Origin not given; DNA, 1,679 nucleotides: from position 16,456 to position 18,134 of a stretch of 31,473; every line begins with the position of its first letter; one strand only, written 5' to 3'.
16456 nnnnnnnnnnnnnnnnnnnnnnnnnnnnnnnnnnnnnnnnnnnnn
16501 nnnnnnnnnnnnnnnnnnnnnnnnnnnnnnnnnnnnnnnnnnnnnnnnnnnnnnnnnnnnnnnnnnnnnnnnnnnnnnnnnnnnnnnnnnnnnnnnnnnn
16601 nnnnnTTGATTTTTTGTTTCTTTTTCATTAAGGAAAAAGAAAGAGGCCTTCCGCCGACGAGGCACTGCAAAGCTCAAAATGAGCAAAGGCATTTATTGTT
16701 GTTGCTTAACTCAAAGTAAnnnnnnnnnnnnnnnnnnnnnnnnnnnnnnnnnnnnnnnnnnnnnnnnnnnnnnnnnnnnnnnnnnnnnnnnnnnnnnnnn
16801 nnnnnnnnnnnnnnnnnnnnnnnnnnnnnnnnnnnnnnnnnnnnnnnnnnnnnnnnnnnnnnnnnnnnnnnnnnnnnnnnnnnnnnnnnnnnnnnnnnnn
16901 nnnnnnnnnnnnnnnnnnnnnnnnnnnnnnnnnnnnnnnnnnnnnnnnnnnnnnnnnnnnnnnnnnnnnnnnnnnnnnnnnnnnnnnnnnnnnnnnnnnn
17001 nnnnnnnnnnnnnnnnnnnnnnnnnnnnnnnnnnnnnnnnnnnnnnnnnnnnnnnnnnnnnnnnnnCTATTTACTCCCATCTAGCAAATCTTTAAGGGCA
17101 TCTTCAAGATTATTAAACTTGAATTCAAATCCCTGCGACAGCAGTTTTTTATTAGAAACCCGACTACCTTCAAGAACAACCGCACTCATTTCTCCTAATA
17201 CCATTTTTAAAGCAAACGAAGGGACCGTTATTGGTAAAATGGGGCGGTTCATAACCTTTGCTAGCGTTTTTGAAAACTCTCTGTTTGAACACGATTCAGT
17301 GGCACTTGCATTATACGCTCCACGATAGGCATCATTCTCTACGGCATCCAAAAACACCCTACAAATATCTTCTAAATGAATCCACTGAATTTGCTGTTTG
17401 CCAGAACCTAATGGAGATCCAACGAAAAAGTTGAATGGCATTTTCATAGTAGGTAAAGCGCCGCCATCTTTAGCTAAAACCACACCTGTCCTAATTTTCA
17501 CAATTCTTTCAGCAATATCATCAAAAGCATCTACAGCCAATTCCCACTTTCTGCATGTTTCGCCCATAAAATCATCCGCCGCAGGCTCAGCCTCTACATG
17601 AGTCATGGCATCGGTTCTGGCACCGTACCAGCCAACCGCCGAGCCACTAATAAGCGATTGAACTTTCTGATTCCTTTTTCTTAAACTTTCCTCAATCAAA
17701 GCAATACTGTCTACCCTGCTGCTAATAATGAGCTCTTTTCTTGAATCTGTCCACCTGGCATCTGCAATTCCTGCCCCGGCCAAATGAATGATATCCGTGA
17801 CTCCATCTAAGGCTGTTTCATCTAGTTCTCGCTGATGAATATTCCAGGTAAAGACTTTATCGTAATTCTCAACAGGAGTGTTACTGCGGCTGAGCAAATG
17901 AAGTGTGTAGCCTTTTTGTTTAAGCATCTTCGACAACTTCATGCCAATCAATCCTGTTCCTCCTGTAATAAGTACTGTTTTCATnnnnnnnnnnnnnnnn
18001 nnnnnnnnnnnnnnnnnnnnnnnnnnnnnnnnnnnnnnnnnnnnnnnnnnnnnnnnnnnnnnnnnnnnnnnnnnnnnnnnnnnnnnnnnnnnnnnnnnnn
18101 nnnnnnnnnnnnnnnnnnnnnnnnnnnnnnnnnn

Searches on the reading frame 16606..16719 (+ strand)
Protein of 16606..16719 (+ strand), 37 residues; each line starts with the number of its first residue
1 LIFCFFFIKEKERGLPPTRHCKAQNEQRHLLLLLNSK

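Call 78: find_encoding_contigs(protein=window:16606-16719:+, flank=3000, max_places=5)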
Protein window:16606-16719:+ (37 aa): no gene with exactly this product is on record in the collection.

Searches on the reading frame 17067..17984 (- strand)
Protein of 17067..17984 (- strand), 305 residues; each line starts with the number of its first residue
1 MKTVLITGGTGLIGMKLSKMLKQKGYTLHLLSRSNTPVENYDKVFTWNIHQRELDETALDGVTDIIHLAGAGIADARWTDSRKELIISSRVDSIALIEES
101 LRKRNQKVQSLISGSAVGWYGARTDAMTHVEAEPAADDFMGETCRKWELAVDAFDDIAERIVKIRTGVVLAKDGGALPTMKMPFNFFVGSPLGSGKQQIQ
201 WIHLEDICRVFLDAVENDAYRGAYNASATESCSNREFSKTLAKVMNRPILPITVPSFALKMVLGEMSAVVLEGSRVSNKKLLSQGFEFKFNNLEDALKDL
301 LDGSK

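Call 13: find_encoding_contigs(protein=window:17067-17984:-, flank=10000, max_places=10)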
Protein window:17067-17984:- (305 aa): 1 contig read that carries it; 1 place shown.
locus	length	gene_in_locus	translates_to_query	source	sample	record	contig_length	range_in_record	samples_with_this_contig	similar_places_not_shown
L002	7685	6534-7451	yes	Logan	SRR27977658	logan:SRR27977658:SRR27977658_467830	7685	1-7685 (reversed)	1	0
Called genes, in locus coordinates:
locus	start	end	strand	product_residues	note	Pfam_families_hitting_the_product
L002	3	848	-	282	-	?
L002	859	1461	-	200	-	-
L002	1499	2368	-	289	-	PF06167:Peptidase_M90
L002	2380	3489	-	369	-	PF00487:FA_desaturase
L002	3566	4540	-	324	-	PF00365:PFK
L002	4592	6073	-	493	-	PF13229:Beta_helix (weak)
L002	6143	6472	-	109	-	PF06999:Suc_Fer-like (faint)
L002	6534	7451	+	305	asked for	PF01370:Epimerase, PF04321:RmlD_sub_bind (faint), PF16363:GDP_Man_Dehyd (faint), PF08338:DUF1731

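Call 14: find_homologous_proteins(query=window:17067-17984:-, max_evalue=1e-40)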
Query window:17067-17984:- (305 aa): 7143 proteins with E <= 1e-40 among 8000 candidates; the best 120 are listed.
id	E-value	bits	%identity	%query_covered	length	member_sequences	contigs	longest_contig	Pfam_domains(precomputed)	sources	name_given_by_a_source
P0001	1.6e-198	676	100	100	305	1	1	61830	PF04321.24,PF08338.17,PF16363.12,PF01370.28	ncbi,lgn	ncbi:MAG: TIGR01777 family oxidoreductase [Bacteroidia bacterium]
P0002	3.4e-150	517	75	99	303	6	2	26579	PF08338.17,PF16363.12,PF01370.28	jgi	jgi:uncharacterized protein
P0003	4.7e-150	517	75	99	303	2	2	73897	PF08338.17,PF16363.12,PF01370.28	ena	-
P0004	9.1e-147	506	74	99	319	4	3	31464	PF08338.17,PF16363.12,PF05368.20,PF01370.28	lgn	-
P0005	5.3e-145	500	73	99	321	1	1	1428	PF08338.17,PF16363.12,PF05368.20,PF01370.28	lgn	-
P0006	1.7e-143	495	75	95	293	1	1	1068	PF08338.17,PF01370.28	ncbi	-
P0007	3.4e-139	481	70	99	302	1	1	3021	PF08338.17,PF16363.12,PF05368.20,PF01370.28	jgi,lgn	jgi:hypothetical protein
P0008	1.1e-127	443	64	99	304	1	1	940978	PF08338.17,PF05368.20,PF13460.13,PF01370.28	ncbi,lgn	-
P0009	5.9e-127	441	64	99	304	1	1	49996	PF08659.17,PF08338.17,PF05368.20,PF13460.13,PF01370.28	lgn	-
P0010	7.9e-126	437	62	100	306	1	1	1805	PF08338.17,PF05368.20,PF13460.13,PF01370.28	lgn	-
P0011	1.0e-125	437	62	99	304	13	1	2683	PF08659.17,PF08338.17,PF05368.20,PF13460.13,PF01370.28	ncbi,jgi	jgi:uncharacterized protein (TIGR01777 family)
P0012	1.5e-125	436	61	99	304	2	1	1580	PF08659.17,PF08338.17,PF05368.20,PF13460.13,PF01370.28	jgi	jgi:uncharacterized protein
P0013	1.8e-125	436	62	99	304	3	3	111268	PF08338.17,PF05368.20,PF01370.28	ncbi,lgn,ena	-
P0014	2.1e-125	436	64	99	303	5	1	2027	PF04321.24,PF08338.17,PF01370.28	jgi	jgi:uncharacterized protein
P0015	4.7e-124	431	60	99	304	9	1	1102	PF08659.17,PF08338.17,PF05368.20,PF13460.13,PF01370.28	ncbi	-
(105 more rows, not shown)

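Call 15: find_encoding_contigs(protein=P0003, flank=6000, max_places=3)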
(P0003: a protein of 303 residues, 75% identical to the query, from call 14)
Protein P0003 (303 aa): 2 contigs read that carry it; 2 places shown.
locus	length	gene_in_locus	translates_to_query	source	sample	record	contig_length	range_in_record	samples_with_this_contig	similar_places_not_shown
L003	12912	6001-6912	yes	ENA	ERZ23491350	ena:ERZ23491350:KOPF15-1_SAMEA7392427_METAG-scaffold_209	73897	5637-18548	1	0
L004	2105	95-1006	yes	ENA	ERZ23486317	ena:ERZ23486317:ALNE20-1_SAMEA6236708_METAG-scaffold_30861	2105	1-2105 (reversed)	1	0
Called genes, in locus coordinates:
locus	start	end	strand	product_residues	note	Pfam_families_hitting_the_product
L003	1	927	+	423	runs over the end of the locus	PF02844:GARS_N, PF01071:GARS_A, PF02843:GARS_C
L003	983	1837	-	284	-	PF06167:Peptidase_M90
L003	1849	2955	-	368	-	PF00487:FA_desaturase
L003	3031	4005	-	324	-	PF00365:PFK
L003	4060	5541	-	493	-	-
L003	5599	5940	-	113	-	PF06999:Suc_Fer-like (faint)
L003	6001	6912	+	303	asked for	PF01370:Epimerase, PF16363:GDP_Man_Dehyd (faint), PF08338:DUF1731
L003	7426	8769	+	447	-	PF01053:Cys_Met_Meta_PP, PF00155:Aminotran_1_2, PF01041:DegT_DnrJ_EryC1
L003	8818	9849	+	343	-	PF00561:Abhydrolase_1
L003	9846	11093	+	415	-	PF03447:NAD_binding_3, PF00742:Homoserine_dh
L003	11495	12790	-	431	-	PF18962:Por_Secre_tail (weak)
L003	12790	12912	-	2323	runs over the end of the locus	PF18962:Por_Secre_tail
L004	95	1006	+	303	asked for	PF01370:Epimerase, PF16363:GDP_Man_Dehyd (faint), PF08338:DUF1731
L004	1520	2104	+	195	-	?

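Call 16: find_encoding_contigs(protein=P0002, flank=6000, max_places=3)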
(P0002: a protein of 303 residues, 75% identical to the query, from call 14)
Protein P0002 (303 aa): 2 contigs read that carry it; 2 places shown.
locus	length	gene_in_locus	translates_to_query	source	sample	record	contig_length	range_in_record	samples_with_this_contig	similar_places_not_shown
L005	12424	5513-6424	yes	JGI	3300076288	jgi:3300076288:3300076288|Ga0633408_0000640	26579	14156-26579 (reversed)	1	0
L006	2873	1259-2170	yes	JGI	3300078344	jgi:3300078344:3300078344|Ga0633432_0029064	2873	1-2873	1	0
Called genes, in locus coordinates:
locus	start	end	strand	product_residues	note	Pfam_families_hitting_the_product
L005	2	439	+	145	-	?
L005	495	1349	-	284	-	PF06167:Peptidase_M90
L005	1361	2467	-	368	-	PF00487:FA_desaturase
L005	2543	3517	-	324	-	PF00365:PFK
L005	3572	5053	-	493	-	-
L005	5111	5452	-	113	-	PF06999:Suc_Fer-like (faint)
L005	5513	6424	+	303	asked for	PF01370:Epimerase, PF16363:GDP_Man_Dehyd (faint), PF08338:DUF1731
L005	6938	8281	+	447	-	PF01053:Cys_Met_Meta_PP, PF00155:Aminotran_1_2, PF01041:DegT_DnrJ_EryC1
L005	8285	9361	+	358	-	PF00561:Abhydrolase_1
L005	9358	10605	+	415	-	PF03447:NAD_binding_3, PF00742:Homoserine_dh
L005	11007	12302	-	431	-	PF18962:Por_Secre_tail (weak)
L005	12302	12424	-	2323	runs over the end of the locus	PF18962:Por_Secre_tail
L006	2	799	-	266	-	?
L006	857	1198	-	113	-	PF06999:Suc_Fer-like (faint)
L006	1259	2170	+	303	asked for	PF01370:Epimerase, PF16363:GDP_Man_Dehyd (faint), PF08338:DUF1731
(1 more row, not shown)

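Call 17: find_encoding_contigs(protein=P0004, flank=6000, max_places=3)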
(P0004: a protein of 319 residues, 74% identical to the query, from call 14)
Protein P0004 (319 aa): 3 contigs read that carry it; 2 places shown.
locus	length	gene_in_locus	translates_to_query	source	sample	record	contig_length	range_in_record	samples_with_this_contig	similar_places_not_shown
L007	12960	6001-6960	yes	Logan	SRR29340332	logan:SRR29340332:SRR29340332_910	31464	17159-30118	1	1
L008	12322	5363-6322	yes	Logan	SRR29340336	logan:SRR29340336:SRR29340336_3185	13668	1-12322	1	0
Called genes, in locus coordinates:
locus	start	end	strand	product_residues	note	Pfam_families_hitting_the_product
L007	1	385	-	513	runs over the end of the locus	PF01145:Band_7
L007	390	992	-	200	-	-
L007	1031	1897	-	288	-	PF06167:Peptidase_M90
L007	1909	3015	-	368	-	PF00487:FA_desaturase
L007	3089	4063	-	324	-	PF00365:PFK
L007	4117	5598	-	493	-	PF28492:Beta_helix_4 (faint)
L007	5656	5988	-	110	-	PF06999:Suc_Fer-like (weak), PF07845:DUF1636 (weak)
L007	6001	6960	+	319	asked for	PF01370:Epimerase, PF05368:NmrA (faint), PF16363:GDP_Man_Dehyd (faint), PF08338:DUF1731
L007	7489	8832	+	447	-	PF01053:Cys_Met_Meta_PP, PF00155:Aminotran_1_2, PF01041:DegT_DnrJ_EryC1 (weak)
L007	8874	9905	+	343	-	PF00561:Abhydrolase_1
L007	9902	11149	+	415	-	PF03447:NAD_binding_3, PF00742:Homoserine_dh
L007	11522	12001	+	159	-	-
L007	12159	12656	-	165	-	PF18962:Por_Secre_tail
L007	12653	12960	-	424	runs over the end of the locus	PF13884:Peptidase_S74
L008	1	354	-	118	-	?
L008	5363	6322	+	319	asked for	PF01370:Epimerase, PF05368:NmrA (faint), PF16363:GDP_Man_Dehyd (faint), PF08338:DUF1731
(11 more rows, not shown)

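Call 59: find_related_loci(query=window:17067-17984:-, collection=genome_contigs, flank=10000)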
Query window:17067-17984:- (305 aa) in genome_contigs; peptide patterns used: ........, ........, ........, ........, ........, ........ (x = any residue, [..] = any of these).
78 stretches matched a pattern; 29 encode a relative of the query (tblastn E <= 1e-3); 29 distinct loci.
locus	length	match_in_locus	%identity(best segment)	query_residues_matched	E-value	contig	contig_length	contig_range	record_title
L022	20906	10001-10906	76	1-302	1e-162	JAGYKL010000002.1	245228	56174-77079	MAG: Bacteroidia bacterium isolate M30B66 2, whole genome shotgun sequence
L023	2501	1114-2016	74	1-301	2e-165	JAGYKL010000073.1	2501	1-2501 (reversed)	MAG: Bacteroidia bacterium isolate M30B66 73, whole genome shotgun sequence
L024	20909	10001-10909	64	1-303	9e-138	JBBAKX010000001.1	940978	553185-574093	MAG: Flavobacteriales bacterium isolate EUL_048 ctg1-EUL_048, whole genome shotgun sequence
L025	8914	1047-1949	53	1-301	3e-107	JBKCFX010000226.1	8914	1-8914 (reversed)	MAG: Bacteroidia bacterium isolate samp_510_concoct_1045 samp_510_669589, whole genome shotgun sequence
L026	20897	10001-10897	45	3-302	1e-89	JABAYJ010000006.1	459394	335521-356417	MAG: Flavobacteriales bacterium isolate HE327_NSB006 NODE_5_length_459394_cov_13.672401, whole genome shotgun sequence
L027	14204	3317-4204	46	4-300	1e-89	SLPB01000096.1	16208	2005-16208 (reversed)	MAG: Bacteroidales bacterium isolate CSSed165cm_477 CSSed16-5cm-10231, whole genome shotgun sequence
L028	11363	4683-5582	47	1-301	2e-88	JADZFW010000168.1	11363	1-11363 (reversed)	MAG: Flavobacteriaceae bacterium isolate SJ88 c_000001153459, whole genome shotgun sequence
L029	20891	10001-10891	45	2-301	6e-88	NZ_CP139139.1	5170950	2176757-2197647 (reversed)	Chryseobacterium sp. HR92 chromosome, complete genome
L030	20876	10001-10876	46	2-296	9e-88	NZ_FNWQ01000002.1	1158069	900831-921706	Chryseobacterium culicis strain DSM 23031, whole genome shotgun sequence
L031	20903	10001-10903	43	1-302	6e-85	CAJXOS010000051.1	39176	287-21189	MAG TPA_asm: uncultured Lewinella sp. isolate SRR3880208_bin.3_MetaBAT_v2.12.1_MAG genome assembly, contig: NODE_152_len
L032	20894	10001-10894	42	4-302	7e-85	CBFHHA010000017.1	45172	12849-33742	MAG: Flavobacteriales bacterium isolate AGTU_22_bin_22_permissive genome assembly, contig: AGTU_22_bin_22_permissive_c17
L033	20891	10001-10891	43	4-301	5e-84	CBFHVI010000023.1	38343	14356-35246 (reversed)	MAG: Flavobacteriales bacterium isolate AGTU_92_bin_4_strict genome assembly, contig: AGTU_92_bin_4_strict_c23, whole ge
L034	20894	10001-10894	43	3-301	7e-84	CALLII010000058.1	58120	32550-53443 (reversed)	MAG: uncultured Flavobacteriales bacterium isolate B3_Bin_METABAT__66_1 genome assembly, contig: c_000000708340, whole g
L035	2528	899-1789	43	4-301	3e-85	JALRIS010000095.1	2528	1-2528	MAG: Flavobacteriales bacterium isolate QJ.25 QJ_456249, whole genome shotgun sequence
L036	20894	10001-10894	42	4-301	3e-83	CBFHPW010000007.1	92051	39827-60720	MAG: Flavobacteriales bacterium isolate AGTU_80_bin_7_indstr genome assembly, contig: AGTU_80_bin_7_indstr_c7, whole gen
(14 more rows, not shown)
